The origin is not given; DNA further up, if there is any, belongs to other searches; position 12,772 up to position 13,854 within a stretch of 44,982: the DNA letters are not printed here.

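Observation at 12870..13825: High-GC orphan gene cassette inserted in the middle of an AT-rich polyamine-biosynthesis cluster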

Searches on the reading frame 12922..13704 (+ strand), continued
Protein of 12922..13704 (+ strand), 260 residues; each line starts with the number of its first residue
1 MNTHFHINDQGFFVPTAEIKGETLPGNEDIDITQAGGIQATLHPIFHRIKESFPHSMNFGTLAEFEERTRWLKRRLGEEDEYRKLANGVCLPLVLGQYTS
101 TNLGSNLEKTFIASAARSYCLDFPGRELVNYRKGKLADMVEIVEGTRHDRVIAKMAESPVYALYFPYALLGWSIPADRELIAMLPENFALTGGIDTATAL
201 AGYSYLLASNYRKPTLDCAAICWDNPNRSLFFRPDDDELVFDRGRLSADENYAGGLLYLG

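Call 55: fold_search(model_id=the predicted structure, library=viral)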
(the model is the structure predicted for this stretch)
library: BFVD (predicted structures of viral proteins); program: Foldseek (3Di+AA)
matches with E <= 10: 135; with E <= 0.001: 0
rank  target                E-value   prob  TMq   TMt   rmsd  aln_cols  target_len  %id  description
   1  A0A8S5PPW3            9.4e-01  0.05  0.13  0.08   8.1        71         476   13  DNA topoisomerase (ATP-hydrolyzing) [Myoviridae sp. ctwwN25]
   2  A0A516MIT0            9.9e-01  0.01  0.14  0.06  21.3       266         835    8  (no name in the UniProt tables at hand)
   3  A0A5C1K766            1.3e+00  0.08  0.23  0.26   8.1       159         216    9  Virion structural protein [Pseudomonas phage vB_PaeM_PS119XW]
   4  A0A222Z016            1.5e+00  0.02  0.10  0.05  10.6        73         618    7  RIIA lysis inhibitor [Salmonella phage ST11]
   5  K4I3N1                1.7e+00  0.02  0.10  0.09  10.6        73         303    7  Molecular chaperone, HSP90 family [Escherichia phage EC6]
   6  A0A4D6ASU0            1.8e+00  0.01  0.14  0.14  19.5       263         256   11  (no name in the UniProt tables at hand)
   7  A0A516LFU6            1.8e+00  0.01  0.14  0.07  21.5       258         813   10  (no name in the UniProt tables at hand)
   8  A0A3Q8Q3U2            2.1e+00  0.01  0.12  0.12  17.6       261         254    8  Uncharacterized protein [Sulfolobales Beppu filamentous virus 3]
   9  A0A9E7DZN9            2.2e+00  0.04  0.09  0.21   6.1        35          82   23  (no name in the UniProt tables at hand)
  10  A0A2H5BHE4            2.2e+00  0.02  0.08  0.08   9.0        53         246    8  (no name in the UniProt tables at hand)
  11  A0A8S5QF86            2.3e+00  0.02  0.10  0.07   9.5        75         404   13  ChiA1-BD-binding domain protein [Caudovirales sp. ctqPn17]
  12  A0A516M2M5            2.6e+00  0.02  0.09  0.05   8.4        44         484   11  (no name in the UniProt tables at hand)
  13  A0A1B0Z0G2            2.8e+00  0.02  0.07  0.21   3.3        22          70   14  (no name in the UniProt tables at hand)
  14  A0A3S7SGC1            2.8e+00  0.02  0.11  0.04   7.7        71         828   11  (no name in the UniProt tables at hand)
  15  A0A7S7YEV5            2.8e+00  0.02  0.10  0.13  12.6        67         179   21  Uncharacterized protein [Medusavirus stheno T3]
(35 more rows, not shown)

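Call 58: find_encoding_contigs(protein=P0002, flank=8000, max_places=3)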
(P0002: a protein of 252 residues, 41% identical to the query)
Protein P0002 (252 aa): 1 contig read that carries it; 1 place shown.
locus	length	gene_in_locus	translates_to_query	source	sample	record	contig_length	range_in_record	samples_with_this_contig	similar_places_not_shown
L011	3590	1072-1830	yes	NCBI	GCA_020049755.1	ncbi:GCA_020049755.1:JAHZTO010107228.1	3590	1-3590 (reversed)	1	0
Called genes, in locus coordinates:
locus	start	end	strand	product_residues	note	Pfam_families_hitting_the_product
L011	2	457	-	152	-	?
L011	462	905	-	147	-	PF02502:LacAB_rpiB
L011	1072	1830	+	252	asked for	-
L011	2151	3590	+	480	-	?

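Call 70: find_related_loci(query=A6, collection=genome_contigs, flank=6000)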
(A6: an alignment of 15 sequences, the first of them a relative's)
Query A6 (305 aa) in genome_contigs; peptide patterns used: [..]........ (x = any residue, [..] = any of these).
21 stretches matched a pattern; 17 encode a relative of the query (tblastn E <= 1e-3); 17 distinct loci.
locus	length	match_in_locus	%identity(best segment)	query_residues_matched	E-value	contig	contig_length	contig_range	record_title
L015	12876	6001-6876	47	1-298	2e-83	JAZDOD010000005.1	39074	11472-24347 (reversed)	MAG: bacterium isolate MEGAHIT-group-0.75 k141_11862147, whole genome shotgun sequence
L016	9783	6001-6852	51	13-305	6e-78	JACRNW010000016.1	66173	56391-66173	MAG: Candidatus Falkowbacteria bacterium isolate NC_groundwater_1945_Pr3_S-0.2um_44_4 scaffold_720174, whole genome shot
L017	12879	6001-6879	47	7-305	7e-76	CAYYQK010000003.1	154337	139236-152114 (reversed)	MAG TPA_asm: uncultured Candidatus Saccharibacteria bacterium isolate binchicken_co326_164 genome assembly, contig: NODE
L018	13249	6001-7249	47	31-305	7e-68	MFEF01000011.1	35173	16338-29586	MAG: Candidatus Doudnabacteria bacterium RIFCSPHIGHO2_01_48_18 rifcsphigho2_01_sub10_scaffold_213, whole genome shotgun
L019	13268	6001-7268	42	2-305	3e-66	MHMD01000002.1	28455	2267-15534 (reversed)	MAG: Candidatus Nealsonbacteria bacterium RIFCSPHIGHO2_02_FULL_43_13 rifcsphigho2_02_scaffold_12257, whole genome shotgu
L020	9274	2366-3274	45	9-305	6e-66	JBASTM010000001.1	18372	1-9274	MAG: Minisyncoccia bacterium isolate MFD03232_ilm_asm_bin42 k127_352169, whole genome shotgun sequence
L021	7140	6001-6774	43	47-305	2e-64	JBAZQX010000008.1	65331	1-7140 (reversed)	MAG: Candidatus Doudnabacteria bacterium isolate SO_2017_SWC_9 scaffold_450_c1_LP-4_2017, whole genome shotgun sequence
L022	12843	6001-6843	42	7-298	4e-62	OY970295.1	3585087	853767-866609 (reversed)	MAG: Thermodesulfovibrionales bacterium isolate MFD01299.bin.c.3 genome assembly, chromosome: 1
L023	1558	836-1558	44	16-261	5e-64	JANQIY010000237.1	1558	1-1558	MAG: Candidatus Gastranaerophilales bacterium isolate PL24a_bin.9 k99_4545446, whole genome shotgun sequence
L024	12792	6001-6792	43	34-290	2e-61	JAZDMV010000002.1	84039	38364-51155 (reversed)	MAG: bacterium isolate MEGAHIT-group-0.677 k141_5348401, whole genome shotgun sequence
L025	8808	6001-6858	40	16-305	1e-60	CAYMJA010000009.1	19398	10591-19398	MAG TPA_asm: uncultured Candidatus Saccharibacteria bacterium isolate SRP214966_co5_52 genome assembly, contig: NODE_225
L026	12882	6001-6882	41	7-304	7e-57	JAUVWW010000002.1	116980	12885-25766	MAG: bacterium isolate CSMAG_1200 CSMAG_1200_k127_1015507_length_116980_cov_17.1871, whole genome shotgun sequence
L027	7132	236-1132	43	17-305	3e-64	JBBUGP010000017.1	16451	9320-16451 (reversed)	MAG: Patescibacteria group bacterium isolate H43-bin045_1 H43_bin045_1_000000000017, whole genome shotgun sequence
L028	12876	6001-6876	36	4-303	7e-52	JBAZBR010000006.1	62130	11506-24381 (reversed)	MAG: Patescibacteria group bacterium isolate SO_2017_GW1_117 NODE_2622_length_62130_cov_1.395723_OW334_2017, whole genom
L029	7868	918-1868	39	9-305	8e-52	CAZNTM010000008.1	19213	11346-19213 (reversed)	MAG TPA_asm: uncultured Gammaproteobacteria bacterium isolate SRP090828_co1_54 genome assembly, contig: NODE_450_length_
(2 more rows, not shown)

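Call 88: search_solved_structures(query=A1, max_evalue=10)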
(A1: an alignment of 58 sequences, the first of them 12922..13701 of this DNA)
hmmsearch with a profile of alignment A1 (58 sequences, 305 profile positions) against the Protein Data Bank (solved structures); distinct sequences matched with E-value up to 10: 1.
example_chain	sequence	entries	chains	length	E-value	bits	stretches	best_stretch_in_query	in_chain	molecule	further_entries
6ewj_A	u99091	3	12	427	0.22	14.1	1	16-103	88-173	Putative capsular polysaccharide biosynthesis protein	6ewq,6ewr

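Call 100: find_related_loci(query=A6, collection=viral_contigs, flank=6000)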
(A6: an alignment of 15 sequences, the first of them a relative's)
Query A6 (305 aa) in viral_contigs; peptide patterns used: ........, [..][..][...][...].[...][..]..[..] (x = any residue, [..] = any of these).
40 stretches matched a pattern, but none encodes a relative of the query by tblastn (E <= 1e-3).

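Call 101: list_cluster_members(proteins=[P0002, P0003, P0005, P0006, P0008, P0010, P0017, P0020, P0029, P0047])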
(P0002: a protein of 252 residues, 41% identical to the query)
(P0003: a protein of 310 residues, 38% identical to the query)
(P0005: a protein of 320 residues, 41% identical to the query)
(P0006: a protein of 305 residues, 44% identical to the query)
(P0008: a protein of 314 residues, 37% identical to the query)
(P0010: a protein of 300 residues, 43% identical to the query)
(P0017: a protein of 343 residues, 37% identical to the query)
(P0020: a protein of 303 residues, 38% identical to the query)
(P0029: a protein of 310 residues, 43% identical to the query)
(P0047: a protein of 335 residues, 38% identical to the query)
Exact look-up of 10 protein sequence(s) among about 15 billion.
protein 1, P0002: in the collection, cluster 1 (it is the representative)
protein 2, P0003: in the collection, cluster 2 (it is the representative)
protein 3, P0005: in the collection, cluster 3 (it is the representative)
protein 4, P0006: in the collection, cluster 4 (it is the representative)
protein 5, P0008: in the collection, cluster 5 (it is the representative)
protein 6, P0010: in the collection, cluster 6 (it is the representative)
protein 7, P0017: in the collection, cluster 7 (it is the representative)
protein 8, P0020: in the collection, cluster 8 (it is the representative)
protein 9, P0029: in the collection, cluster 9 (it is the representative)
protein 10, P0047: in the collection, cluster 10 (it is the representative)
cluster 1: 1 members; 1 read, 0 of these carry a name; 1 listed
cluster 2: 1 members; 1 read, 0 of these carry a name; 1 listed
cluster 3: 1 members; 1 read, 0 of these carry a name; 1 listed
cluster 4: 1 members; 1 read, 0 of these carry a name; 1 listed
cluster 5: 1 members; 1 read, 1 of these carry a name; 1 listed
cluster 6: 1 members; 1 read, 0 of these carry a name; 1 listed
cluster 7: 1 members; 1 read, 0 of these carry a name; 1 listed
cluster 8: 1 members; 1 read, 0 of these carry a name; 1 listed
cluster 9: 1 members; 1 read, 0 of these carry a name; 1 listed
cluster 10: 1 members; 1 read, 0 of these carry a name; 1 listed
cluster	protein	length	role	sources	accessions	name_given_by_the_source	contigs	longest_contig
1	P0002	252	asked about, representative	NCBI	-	-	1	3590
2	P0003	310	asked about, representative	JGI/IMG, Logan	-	-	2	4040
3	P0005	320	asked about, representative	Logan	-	-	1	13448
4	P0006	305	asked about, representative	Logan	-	-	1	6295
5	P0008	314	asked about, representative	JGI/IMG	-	hypothetical protein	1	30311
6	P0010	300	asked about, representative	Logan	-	-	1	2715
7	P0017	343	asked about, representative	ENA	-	-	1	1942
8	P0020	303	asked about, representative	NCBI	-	-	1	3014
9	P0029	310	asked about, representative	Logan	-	-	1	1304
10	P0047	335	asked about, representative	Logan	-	-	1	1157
